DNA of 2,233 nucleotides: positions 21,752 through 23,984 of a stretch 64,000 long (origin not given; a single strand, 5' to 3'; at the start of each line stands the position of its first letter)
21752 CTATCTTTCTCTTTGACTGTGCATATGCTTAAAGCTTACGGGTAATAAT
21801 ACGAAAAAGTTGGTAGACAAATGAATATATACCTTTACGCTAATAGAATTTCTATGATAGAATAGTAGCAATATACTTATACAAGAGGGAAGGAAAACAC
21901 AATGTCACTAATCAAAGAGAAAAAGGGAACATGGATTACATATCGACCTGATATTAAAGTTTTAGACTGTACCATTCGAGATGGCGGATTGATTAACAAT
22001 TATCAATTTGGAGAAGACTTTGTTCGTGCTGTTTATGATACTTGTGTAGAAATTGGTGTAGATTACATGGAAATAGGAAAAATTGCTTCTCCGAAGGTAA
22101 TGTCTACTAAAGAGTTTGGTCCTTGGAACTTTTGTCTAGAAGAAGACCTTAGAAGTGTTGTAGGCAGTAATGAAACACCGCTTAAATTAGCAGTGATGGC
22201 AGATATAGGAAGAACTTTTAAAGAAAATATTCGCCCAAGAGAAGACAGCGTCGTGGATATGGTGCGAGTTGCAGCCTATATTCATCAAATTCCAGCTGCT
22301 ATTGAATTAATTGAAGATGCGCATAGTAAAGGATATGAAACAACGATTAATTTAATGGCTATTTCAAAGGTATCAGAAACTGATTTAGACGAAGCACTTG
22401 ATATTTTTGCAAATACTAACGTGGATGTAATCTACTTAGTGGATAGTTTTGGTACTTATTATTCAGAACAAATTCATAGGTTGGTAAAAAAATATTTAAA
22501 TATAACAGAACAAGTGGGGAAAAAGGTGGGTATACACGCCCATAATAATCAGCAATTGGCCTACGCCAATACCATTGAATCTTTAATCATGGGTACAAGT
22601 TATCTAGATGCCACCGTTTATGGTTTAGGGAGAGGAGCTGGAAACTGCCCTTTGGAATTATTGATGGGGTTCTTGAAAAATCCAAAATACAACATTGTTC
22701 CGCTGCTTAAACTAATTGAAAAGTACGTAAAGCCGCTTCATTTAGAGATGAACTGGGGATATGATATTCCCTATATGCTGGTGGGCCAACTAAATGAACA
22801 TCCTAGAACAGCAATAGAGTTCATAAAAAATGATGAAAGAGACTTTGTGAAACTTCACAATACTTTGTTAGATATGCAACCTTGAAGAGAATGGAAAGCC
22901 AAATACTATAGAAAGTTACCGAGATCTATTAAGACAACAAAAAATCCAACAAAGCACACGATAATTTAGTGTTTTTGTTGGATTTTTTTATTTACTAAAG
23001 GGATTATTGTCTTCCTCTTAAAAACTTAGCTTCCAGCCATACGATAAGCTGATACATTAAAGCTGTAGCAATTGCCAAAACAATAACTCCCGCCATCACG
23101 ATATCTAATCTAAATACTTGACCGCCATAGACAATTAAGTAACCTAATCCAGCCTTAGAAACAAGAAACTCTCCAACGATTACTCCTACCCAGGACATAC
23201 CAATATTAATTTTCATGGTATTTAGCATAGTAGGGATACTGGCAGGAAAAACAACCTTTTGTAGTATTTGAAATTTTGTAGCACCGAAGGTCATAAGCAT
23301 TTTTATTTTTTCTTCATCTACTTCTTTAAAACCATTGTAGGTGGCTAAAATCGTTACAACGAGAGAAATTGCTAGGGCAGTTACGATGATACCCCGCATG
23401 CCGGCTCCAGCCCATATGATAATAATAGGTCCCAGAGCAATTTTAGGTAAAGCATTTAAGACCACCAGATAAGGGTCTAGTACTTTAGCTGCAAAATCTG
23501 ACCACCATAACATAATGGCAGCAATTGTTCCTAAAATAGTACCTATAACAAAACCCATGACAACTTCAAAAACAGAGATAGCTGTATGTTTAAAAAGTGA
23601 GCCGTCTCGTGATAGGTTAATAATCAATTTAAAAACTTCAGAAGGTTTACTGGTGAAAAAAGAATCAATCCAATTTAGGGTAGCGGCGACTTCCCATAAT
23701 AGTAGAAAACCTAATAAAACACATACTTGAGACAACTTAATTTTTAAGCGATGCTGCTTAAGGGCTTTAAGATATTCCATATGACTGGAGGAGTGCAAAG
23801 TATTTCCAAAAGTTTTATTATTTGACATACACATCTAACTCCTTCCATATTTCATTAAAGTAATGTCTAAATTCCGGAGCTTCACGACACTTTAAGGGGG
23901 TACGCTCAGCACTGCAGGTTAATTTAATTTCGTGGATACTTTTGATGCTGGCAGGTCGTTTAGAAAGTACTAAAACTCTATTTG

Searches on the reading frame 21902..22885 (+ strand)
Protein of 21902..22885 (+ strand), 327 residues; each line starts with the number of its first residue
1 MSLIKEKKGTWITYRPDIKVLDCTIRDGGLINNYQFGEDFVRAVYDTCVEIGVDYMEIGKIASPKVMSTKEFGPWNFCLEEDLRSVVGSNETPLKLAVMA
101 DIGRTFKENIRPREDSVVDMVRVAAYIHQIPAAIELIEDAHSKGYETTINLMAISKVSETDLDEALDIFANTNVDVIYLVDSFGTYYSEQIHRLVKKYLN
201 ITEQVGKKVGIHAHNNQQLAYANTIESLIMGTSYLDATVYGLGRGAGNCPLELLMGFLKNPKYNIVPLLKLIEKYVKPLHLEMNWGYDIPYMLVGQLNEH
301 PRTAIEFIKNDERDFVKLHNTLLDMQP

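Call 43: search_protein_families(library=pfam, proteins=[window:21902-22885:+], max_evalue=0.00001)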
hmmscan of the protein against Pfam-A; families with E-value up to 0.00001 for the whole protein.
window:21902-22885:+ (327 aa): 1 family
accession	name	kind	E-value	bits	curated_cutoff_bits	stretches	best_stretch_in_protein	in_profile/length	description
PF00682.25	HMGL-like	-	1e-22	81.2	29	1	18-259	2-240/260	HMGL-like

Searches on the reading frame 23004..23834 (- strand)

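Call 43: search_protein_families(library=pfam, proteins=[window:23004-23834:-], max_evalue=0.00001)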
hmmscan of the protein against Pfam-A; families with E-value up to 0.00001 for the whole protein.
window:23004-23834:- (276 aa): 1 family
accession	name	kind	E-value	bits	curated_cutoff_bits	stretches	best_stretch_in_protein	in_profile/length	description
PF00528.27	BPD_transp_1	-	5.2e-25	88.7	26.4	1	98-270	1-181/184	Binding-protein-dependent transport system inner membrane component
